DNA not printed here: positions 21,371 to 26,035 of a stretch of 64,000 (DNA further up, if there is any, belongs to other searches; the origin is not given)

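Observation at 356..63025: Unassigned 70-90 aa module at the extreme C-terminus of five unrelated large secreted proteins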

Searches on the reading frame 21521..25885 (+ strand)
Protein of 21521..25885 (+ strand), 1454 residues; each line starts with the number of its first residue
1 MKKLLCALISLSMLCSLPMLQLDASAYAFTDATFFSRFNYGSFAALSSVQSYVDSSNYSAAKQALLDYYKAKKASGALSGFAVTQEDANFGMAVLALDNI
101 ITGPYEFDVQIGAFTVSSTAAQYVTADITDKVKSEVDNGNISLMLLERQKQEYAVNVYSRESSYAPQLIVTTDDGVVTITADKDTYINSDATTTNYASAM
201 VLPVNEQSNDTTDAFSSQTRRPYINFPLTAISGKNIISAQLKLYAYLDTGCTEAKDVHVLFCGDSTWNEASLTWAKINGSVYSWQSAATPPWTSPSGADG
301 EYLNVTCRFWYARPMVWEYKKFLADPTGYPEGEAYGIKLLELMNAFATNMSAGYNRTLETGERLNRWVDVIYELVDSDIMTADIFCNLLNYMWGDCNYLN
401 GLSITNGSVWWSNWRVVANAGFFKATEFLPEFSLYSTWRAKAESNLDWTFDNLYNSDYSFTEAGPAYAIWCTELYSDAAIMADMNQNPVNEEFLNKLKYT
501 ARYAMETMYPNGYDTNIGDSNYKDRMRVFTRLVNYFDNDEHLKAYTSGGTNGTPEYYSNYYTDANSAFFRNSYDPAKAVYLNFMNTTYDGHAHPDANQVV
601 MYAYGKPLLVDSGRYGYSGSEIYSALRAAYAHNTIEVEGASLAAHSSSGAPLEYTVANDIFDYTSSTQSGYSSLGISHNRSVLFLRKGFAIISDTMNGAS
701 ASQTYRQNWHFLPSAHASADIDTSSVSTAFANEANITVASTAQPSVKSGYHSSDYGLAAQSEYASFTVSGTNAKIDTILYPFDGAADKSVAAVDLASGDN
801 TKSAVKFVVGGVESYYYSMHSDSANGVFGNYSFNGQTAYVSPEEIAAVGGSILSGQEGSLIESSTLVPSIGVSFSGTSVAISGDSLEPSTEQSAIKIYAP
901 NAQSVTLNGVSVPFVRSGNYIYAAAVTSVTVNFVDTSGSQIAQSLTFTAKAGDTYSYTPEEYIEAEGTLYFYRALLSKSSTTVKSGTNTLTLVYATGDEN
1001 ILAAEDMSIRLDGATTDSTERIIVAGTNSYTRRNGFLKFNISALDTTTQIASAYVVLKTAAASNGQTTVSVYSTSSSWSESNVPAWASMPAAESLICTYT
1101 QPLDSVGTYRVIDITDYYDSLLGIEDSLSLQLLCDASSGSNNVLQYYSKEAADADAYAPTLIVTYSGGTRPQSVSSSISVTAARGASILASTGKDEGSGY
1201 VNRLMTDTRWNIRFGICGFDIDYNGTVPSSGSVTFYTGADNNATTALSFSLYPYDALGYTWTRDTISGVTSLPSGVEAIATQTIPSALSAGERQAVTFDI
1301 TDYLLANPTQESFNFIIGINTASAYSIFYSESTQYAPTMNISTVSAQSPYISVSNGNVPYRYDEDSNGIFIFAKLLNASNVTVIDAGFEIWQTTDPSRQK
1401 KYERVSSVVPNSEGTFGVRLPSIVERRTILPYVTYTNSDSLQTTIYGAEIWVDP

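Call 26: search_protein_families(library=pfam, proteins=[window:21521-25885:+], max_evalue=0.001)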
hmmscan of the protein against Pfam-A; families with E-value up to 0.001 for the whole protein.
window:21521-25885:+ (1454 aa): 4 families
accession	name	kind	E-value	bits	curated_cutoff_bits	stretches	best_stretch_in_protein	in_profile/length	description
PF24517.2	CBM96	-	1.1e-34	120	26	3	1021-1164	28-163/164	Carbohydrate-binding module family 96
PF07940.18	Hepar_II_III_C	-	3.3e-23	82.9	24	1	587-762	35-219/237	Heparinase II/III-like, C-terminal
PF16889.11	Hepar_II_III_N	-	2.5e-17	63.7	22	1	310-543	121-339/340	Heparinase II/III N-terminus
PF06458.18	MucBP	-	1.5e-06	29.2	23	1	929-994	2-62/63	MucBP domain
